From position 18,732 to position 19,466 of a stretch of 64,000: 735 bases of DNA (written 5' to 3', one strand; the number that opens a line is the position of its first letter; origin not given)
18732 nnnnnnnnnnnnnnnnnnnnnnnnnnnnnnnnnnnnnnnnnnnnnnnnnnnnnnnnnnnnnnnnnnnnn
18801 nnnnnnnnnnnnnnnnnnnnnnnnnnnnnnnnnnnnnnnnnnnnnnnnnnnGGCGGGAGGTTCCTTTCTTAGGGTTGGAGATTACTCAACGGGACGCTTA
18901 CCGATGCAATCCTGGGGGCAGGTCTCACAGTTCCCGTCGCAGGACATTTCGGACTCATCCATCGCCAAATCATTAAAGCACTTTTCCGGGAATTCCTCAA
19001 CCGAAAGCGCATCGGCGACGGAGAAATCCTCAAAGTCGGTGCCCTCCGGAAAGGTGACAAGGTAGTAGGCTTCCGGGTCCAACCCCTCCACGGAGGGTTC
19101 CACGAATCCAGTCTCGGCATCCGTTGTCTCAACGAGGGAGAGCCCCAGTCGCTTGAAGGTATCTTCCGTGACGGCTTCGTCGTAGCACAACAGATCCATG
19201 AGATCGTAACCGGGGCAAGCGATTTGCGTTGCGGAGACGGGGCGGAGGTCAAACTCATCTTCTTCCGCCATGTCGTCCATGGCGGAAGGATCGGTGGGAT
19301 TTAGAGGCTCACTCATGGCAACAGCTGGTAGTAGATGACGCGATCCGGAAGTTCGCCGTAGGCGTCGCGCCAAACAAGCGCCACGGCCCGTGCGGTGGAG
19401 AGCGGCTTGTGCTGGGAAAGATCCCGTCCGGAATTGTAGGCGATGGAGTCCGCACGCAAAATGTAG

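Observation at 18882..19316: Acidic Cys4-motif protein translationally coupled (ATGA overlap) to the GspK-like gene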

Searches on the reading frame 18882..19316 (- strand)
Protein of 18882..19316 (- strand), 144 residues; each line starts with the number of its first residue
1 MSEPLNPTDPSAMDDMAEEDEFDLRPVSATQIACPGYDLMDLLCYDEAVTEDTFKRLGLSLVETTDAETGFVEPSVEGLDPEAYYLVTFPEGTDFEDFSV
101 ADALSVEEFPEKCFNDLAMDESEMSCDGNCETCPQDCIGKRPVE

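Call 6: search_protein_families(library=pfam, proteins=[window:18882-19316:-], max_evalue=0.1)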
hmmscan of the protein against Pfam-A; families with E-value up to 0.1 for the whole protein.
window:18882-19316:- (144 aa): 0 families

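Call 8: find_homologous_proteins(query=window:18882-19316:-, max_evalue=0.01)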
Query window:18882-19316:- (144 aa): 26 proteins with E <= 0.01 among 41 candidates.
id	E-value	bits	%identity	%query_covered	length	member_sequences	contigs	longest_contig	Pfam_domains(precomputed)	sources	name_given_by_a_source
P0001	1.6e-87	309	97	100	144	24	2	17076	-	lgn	-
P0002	6.8e-67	242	86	87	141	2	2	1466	-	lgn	-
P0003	4.5e-62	227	76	97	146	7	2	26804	-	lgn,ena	-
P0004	2.1e-61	224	78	85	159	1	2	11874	-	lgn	-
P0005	1.6e-58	215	66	97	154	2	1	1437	-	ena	-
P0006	7.3e-50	187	65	88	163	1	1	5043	-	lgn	-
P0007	3.6e-49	185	63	97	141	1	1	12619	-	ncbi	-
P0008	1.9e-45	173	65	83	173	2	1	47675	-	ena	-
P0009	5.0e-41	158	61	83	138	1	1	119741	-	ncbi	-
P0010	2.8e-40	156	57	88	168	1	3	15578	-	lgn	-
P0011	3.1e-38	149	56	90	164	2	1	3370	-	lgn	-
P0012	3.9e-38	149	56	88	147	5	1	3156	-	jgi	jgi:hypothetical protein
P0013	1.4e-37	147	57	85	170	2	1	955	-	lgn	-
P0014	1.4e-37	147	56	86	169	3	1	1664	-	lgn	-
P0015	7.6e-36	141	54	97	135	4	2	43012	-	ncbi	ncbi:MAG: hypothetical protein RR133_01505 [Kiritimatiellia bacterium]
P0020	3.1e-32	130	53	99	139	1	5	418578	-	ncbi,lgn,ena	-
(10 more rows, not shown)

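Call 13: find_encoding_contigs(protein=P0020, flank=10000, max_places=2)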
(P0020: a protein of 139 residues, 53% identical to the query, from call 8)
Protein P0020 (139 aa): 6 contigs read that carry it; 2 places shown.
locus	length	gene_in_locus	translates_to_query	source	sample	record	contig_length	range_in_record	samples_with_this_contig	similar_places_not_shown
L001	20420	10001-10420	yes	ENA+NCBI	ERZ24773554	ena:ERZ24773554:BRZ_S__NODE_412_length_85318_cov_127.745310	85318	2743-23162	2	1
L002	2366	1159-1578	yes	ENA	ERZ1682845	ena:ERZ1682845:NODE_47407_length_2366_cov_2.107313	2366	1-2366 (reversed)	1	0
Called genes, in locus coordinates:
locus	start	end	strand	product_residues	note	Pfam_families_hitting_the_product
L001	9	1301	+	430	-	PF28597:T2SSF_N, PF00482:T2SSF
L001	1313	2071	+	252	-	PF07963:N_methyl (weak)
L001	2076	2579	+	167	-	-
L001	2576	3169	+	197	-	PF07963:N_methyl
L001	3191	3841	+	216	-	PF07963:N_methyl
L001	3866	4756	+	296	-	-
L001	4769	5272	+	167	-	-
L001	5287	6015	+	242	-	PF07963:N_methyl (weak)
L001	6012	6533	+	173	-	PF07963:N_methyl (weak)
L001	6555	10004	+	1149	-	-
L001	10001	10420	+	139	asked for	-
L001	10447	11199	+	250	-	PF00121:TIM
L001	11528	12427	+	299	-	PF09312:SurA_N, PF13623:SurA_N_2, PF13624:SurA_N_3, PF13145:Rotamase_2, PF13616:Rotamase_3, PF00639:Rotamase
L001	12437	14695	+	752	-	PF09371:Tex_N, PF22706:Tex_central_region, PF14639:YqgF, PF16921:Tex_YqgF, PF12836:HHH_3, PF17674:HHH_9, PF00575:S1, PF23459:S1_RRP5, +2 more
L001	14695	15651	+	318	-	PF01207:Dus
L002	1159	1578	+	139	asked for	-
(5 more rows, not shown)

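Call 14: find_encoding_contigs(protein=P0009, flank=10000, max_places=2)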
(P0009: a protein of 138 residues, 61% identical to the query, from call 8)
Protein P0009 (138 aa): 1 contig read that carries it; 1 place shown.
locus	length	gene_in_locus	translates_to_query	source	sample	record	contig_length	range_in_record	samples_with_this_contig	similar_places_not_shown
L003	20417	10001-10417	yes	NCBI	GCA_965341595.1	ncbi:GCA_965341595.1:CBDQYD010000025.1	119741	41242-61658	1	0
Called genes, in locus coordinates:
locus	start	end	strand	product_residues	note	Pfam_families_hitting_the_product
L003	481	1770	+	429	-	PF28597:T2SSF_N, PF00482:T2SSF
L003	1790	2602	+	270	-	PF07963:N_methyl, PF08334:T2SSG (faint)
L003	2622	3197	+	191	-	PF07963:N_methyl (weak)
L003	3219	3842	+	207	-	PF07963:N_methyl (weak)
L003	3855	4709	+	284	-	PF07963:N_methyl (weak)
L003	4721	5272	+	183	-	-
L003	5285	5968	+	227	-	PF07963:N_methyl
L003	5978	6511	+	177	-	PF07963:N_methyl (weak)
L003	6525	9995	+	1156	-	-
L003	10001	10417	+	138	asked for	-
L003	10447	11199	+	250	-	PF00121:TIM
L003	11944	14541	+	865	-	PF20464:MmeI_N, PF20465:MmeI_hel, PF20473:MmeI_Mtase, PF20466:MmeI_TRD, PF20467:MmeI_C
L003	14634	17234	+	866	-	PF00690:Cation_ATPase_N, PF00122:E1-E2_ATPase, PF00702:Hydrolase, PF13246:Cation_ATPase, PF00689:Cation_ATPase_C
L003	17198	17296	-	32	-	-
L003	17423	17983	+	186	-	-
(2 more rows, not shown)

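Call 15: find_encoding_contigs(protein=P0010, flank=10000, max_places=2)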
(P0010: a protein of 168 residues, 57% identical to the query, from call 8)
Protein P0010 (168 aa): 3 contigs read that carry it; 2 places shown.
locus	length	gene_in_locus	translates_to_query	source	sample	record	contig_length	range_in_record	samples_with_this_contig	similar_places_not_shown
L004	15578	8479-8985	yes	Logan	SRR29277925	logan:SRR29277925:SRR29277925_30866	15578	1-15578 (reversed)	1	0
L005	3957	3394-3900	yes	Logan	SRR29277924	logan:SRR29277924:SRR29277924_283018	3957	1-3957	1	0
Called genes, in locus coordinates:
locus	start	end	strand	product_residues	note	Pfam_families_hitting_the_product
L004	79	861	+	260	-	PF07963:N_methyl (weak), PF08334:T2SSG (faint)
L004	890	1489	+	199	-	PF07963:N_methyl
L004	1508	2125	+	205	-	PF07963:N_methyl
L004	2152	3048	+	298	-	PF07963:N_methyl (weak)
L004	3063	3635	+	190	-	PF07963:N_methyl (weak)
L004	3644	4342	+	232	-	PF07963:N_methyl (weak)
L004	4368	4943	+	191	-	PF07963:N_methyl (weak)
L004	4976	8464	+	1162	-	-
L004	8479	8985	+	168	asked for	-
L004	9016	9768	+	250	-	PF00121:TIM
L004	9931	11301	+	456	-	PF01546:Peptidase_M20, PF07687:M20_dimer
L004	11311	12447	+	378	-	PF05175:MTS (weak), PF06325:PrmA, PF13649:Methyltransf_25 (weak), PF05958:tRNA_U5-meth_tr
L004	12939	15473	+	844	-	PF02518:HATPase_c, PF00204:DNA_gyraseB, PF01751:Toprim, PF00986:DNA_gyraseB_C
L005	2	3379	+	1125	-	?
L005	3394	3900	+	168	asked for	-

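Call 16: find_encoding_contigs(protein=P0008, flank=10000, max_places=2)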
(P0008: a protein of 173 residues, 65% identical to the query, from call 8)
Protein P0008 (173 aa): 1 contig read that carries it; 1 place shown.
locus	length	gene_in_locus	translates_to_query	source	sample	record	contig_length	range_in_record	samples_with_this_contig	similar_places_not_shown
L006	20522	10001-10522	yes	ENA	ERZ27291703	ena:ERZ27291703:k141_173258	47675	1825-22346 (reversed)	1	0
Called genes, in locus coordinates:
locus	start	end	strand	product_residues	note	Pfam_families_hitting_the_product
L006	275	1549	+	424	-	PF28597:T2SSF_N, PF00482:T2SSF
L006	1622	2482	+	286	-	PF07963:N_methyl, PF08334:T2SSG (faint)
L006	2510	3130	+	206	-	PF07963:N_methyl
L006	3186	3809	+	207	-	PF07963:N_methyl (weak)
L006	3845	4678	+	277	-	PF07963:N_methyl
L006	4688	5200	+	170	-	-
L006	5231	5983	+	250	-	PF07963:N_methyl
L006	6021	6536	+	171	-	PF07963:N_methyl (weak)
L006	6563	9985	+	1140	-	-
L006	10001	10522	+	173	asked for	-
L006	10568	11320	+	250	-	PF00121:TIM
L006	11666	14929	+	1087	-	-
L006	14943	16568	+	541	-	-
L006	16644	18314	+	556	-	-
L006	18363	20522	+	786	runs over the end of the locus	PF13855:LRR_8 (faint), PF13306:LRR_5, PF12799:LRR_4 (faint), PF13306:LRR_5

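Call 17: search_protein_representatives(protein=window:18882-19316:-)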
Query: 144 residues. Proteins with E-value up to 0.001 (for the whole library): 12; up to 1e-10: 12; up to 1e-30: 2. The best 12 are listed.
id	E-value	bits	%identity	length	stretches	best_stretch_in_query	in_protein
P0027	2.0e-54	200.1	47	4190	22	62-95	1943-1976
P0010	8.9e-41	155.8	57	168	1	17-143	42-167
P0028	2.4e-30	122.0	55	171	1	15-143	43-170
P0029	3.6e-30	121.4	50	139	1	13-143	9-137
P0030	2.6e-28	115.4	51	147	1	4-144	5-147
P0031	5.8e-24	101.2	45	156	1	22-143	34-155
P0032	1.7e-22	96.5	44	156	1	15-142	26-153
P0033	6.0e-18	81.7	47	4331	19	64-94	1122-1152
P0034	7.4e-14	68.5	39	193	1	10-140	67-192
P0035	1.5e-13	67.5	44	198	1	17-140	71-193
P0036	2.0e-12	63.8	43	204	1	17-142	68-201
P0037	2.2e-12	63.7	37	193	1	17-141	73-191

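Call 18: predict_structure(alignment_id=A1)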
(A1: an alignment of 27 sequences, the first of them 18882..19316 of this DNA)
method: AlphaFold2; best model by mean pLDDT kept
length: 144 residues; sequences in the alignment: 27
mean_pLDDT: 75.9   pTM: 0.62
mean pLDDT of the five models: 75.9, 73.8, 73.3, 72.2, 71.5
residues with pLDDT >= 90: 51; 70-90: 46; 50-70: 19; < 50: 28
segments of 3 or more residues with pLDDT < 50: 1-4, 9-19, 138-144
pLDDT, mean of each block of 10 residues (from residue 1): 45 44 86 93 91 91 84 88 93 88 93 78 51 52 40
secondary structure, 60 per line:
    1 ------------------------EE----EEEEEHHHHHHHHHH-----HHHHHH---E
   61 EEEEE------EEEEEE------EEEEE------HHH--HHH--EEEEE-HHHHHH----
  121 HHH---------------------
elements in order: E31-35 H36-45 H51-56 E60-65 E72-77 E84-88 E105-109 H111-116

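Call 24: find_related_loci(query=A2, collection=genome_contigs, flank=10000)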
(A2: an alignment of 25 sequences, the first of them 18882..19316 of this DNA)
Query A2 (144 aa) in genome_contigs; peptide patterns used: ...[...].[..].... (x = any residue, [..] = any of these).
53 stretches matched a pattern; 24 encode a relative of the query (tblastn E <= 1e-3); 24 distinct loci.
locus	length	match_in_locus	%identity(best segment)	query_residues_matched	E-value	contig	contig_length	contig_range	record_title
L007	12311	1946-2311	57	21-143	6e-43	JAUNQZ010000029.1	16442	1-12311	MAG: bacterium isolate S3M_St_10 NODE_687_length_16442_cov_6.524867, whole genome shotgun sequence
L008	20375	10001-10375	56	18-143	2e-41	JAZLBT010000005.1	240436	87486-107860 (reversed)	MAG: Candidatus Spyradenecus sp. isolate T1900045060_TC20190053.MAGScoT_cleanbin_000006 SGB_4565_k141_989869, whole geno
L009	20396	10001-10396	51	1-144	4e-40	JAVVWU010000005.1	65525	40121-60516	MAG: Kiritimatiellia bacterium isolate CGS10Y3-bin112 NODE_5_length_65525_cov_4.810032, whole genome shotgun sequence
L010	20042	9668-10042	55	18-143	6e-39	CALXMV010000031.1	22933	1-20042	MAG: uncultured Kiritimatiellaeota bacterium isolate BRZ_SL__bin71 genome assembly, contig: BRZ_SL__NODE_3342_length_229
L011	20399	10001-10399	53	8-143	7e-41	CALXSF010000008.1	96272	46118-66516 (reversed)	MAG: uncultured Kiritimatiellaeota bacterium isolate BRZ_BD__bin13 genome assembly, contig: BRZ_BD__NODE_233_length_9627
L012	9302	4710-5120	53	1-143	1e-36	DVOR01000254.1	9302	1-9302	MAG TPA_asm: Candidatus Spyradenecus faecavium isolate 35461 MalCec2__C611493_L9302_SRR2134645, whole genome shotgun seq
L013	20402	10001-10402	50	8-143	5e-36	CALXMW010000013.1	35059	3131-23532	MAG: uncultured Kiritimatiellaeota bacterium isolate BRZ_QD__bin101 genome assembly, contig: BRZ_QD__NODE_1771_length_35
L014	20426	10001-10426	49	4-144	6e-36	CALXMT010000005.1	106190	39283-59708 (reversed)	MAG: uncultured Kiritimatiellaeota bacterium isolate BRZ_EK__bin27 genome assembly, contig: BRZ_EK__NODE_132_length_1061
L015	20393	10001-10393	53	9-143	5e-36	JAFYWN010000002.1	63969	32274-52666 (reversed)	MAG: Kiritimatiellae bacterium isolate RGIG7486 Water_buffalos_Colon-4__c2, whole genome shotgun sequence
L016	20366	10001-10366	54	20-143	6e-36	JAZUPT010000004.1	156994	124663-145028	MAG: Candidatus Spyradenecus sp. isolate T1900044864_TS20190330.MAGScoT_cleanbin_000010 SGB_3119_k141_1572092, whole gen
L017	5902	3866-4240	52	18-143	1e-35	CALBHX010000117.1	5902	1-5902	MAG TPA_asm: uncultured Lentisphaeraceae bacterium isolate SRR1747054_bin.45_CONCOCT_v1.1_MAG genome assembly, contig: E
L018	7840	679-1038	54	22-143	1e-35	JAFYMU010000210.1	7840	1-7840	MAG: Kiritimatiellae bacterium isolate RGIG7233 Water_buffalos_Cecum-2__c1162440, whole genome shotgun sequence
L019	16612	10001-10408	50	4-143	3e-35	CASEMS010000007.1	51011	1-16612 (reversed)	uncultured Lentisphaeraceae bacterium isolate O35_L1_319319_idba_bin.186 genome assembly, contig: O35_L1_319319_idba_bin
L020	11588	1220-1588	54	19-143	2e-34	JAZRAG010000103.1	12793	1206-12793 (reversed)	MAG: Candidatus Spyradenecus sp. isolate T1900045144_TC20190138.MAGScoT_cleanbin_000013 SGB_4932_k141_2147493, whole gen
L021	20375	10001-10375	50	18-144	5e-34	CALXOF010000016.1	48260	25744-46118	MAG: uncultured Kiritimatiellaeota bacterium isolate BRZ_KQ__bin80 genome assembly, contig: BRZ_KQ__NODE_1414_length_482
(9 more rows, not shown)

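Call 27: search_protein_families(library=ncbifam, proteins=[window:18882-19316:-], max_evalue=0.1)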
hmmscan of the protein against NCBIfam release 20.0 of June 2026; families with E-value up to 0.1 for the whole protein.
window:18882-19316:- (144 aa): 0 families

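Call 30: find_homologous_proteins(query=A3, max_evalue=0.001)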
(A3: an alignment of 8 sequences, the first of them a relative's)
Query A3 (8 sequences) (193 aa, profile of the alignment): 22 proteins with E <= 0.001 among 2948 candidates.
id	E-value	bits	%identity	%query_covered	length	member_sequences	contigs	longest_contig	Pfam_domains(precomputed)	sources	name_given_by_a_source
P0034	7.8e-70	253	100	100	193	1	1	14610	-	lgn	-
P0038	8.8e-63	230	68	97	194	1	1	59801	-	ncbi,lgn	-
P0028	3.7e-52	195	36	61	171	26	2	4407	-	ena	-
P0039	1.5e-51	193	38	61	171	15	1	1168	-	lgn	-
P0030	2.3e-49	186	39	64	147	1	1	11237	-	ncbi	-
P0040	1.5e-48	183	37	61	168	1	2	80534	-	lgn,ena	-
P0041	5.4e-48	182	36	59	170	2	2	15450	-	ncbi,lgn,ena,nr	ncbi:MAG: hypothetical protein IJV69_08090 [Kiritimatiellae bacterium]|nr:hypothetical protein [Kiri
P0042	1.9e-47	180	40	60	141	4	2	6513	-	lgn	-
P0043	3.5e-47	179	40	60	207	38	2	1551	-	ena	-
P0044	2.4e-46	176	34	61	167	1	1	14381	-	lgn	-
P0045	1.2e-45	174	41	59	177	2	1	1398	-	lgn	-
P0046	3.5e-45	172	40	61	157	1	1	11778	-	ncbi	-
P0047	2.5e-44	170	39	59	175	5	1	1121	-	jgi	jgi:hypothetical protein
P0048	1.6e-43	167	40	60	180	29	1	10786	-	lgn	-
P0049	5.6e-43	165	42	59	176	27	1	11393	-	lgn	-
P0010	1.4e-41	161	38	59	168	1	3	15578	-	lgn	-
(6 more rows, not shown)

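Call 31: find_encoding_contigs(protein=P0038, flank=10000, max_places=1)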
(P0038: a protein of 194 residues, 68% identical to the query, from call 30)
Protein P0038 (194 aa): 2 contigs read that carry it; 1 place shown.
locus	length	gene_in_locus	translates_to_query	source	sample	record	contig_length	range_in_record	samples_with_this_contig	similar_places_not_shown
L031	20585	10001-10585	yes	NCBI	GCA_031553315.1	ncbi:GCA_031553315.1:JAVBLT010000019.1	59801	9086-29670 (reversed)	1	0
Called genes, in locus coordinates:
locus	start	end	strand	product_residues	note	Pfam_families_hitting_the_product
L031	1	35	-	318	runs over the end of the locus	PF01430:HSP33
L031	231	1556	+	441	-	PF28597:T2SSF_N, PF00482:T2SSF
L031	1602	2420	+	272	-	-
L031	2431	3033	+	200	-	PF07963:N_methyl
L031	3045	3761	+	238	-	PF07963:N_methyl (weak)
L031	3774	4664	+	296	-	PF07963:N_methyl (weak)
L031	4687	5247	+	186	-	-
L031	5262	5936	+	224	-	-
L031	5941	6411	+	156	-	PF07963:N_methyl, PF08334:T2SSG (faint)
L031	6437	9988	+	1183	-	-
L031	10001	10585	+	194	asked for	-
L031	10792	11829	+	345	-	PF00574:CLP_protease (faint), PF01343:Peptidase_S49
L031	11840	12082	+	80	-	PF02609:Exonuc_VII_S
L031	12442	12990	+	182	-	-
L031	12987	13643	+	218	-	PF13175:AAA_15, PF13304:AAA_21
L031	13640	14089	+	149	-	-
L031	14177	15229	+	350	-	PF00154:RecA_N, PF08423:Rad51, PF06745:ATPase (faint), PF21096:RecA_C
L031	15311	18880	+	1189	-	PF02811:PHP, PF07733:DNA_pol3_alpha, PF17657:DNA_pol3_finger, PF14579:HHH_6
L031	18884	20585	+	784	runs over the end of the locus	PF07719:TPR_2 (faint), PF13428:TPR_14 (faint), PF14559:TPR_19 (faint)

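Call 32: find_encoding_contigs(protein=P0034, flank=10000, max_places=1)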
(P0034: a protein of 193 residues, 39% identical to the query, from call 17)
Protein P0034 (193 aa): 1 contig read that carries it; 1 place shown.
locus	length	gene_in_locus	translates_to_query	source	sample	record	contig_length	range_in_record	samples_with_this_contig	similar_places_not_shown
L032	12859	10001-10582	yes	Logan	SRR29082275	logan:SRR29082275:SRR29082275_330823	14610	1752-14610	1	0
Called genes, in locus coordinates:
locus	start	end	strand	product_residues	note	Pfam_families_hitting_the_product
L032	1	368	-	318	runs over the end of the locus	PF01430:HSP33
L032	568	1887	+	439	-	PF28597:T2SSF_N, PF00482:T2SSF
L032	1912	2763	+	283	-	PF07963:N_methyl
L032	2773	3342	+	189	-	PF07963:N_methyl (weak)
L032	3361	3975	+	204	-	-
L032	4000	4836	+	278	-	PF07963:N_methyl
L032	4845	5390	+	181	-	-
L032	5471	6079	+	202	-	-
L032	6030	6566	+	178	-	PF07963:N_methyl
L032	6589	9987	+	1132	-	-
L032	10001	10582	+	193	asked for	-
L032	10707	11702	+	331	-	PF25145:NfeD1b_N, PF01343:Peptidase_S49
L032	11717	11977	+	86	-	PF02609:Exonuc_VII_S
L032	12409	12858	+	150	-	?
